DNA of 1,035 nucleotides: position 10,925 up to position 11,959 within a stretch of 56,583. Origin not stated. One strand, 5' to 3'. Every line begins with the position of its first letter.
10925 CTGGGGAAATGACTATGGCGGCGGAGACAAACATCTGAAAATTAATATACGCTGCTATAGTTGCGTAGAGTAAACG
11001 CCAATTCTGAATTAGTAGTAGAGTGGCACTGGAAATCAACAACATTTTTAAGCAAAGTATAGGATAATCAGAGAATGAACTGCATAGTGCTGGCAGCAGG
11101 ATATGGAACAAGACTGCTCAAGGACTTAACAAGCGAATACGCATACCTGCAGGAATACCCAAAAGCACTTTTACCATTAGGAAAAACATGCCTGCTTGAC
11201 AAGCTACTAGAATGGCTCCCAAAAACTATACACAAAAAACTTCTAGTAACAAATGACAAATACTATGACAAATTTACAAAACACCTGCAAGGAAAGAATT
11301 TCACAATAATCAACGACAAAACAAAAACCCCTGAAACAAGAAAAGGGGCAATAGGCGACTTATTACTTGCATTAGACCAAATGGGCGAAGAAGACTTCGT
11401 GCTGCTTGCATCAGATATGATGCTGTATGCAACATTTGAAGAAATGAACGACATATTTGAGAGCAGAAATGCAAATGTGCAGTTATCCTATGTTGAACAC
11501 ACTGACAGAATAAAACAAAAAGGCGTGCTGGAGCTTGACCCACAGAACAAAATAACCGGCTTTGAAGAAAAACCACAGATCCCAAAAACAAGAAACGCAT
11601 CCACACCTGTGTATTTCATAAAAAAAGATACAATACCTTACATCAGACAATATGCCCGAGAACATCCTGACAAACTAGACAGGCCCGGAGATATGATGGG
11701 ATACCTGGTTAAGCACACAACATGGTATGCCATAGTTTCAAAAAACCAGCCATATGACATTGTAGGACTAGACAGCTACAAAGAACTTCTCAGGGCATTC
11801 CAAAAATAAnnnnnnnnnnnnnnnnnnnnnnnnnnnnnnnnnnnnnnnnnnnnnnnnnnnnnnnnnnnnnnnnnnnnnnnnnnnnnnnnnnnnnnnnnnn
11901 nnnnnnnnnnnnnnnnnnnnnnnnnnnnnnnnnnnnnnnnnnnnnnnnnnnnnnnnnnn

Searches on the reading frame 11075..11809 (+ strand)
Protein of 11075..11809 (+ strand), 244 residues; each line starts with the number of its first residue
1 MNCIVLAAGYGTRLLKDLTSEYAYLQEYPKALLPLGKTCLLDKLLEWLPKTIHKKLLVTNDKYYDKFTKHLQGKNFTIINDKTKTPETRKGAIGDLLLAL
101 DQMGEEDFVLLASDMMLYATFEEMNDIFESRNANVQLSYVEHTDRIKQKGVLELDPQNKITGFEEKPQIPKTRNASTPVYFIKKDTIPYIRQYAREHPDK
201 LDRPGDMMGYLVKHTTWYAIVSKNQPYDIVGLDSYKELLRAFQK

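Call 12: search_protein_families(library=pfam, proteins=[window:11075-11809:+], max_evalue=0.001)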
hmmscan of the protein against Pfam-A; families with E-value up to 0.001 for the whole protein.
window:11075-11809:+ (244 aa): 2 families
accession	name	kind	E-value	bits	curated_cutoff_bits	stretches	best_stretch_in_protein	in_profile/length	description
PF00483.29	NTP_transferase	-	1.3e-20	74.4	21.2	1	4-235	3-235/245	Nucleotidyl transferase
PF12804.13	NTP_transf_3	-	4.2e-10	40.5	27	1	3-134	1-117/160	MobA-like NTP transferase domain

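Call 18: find_encoding_contigs(protein=window:11075-11809:+, flank=10000, max_places=6)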
Protein window:11075-11809:+ (244 aa): 1 contig read that carries it; 1 place shown.
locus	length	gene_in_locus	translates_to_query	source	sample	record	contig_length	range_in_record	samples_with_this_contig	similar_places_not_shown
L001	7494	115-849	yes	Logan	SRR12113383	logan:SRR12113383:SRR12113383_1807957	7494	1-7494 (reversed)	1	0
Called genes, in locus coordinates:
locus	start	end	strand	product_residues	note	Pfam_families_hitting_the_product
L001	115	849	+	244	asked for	PF00483:NTP_transferase, PF12804:NTP_transf_3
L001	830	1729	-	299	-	-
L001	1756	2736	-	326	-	PF01075:Glyco_transf_9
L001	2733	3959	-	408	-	PF01943:Polysacc_synt, PF13440:Polysacc_synt_3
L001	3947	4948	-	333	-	PF01075:Glyco_transf_9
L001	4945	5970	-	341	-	PF01075:Glyco_transf_9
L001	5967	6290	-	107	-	PF10066:DUF2304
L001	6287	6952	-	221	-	PF00535:Glycos_transf_2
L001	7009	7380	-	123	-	-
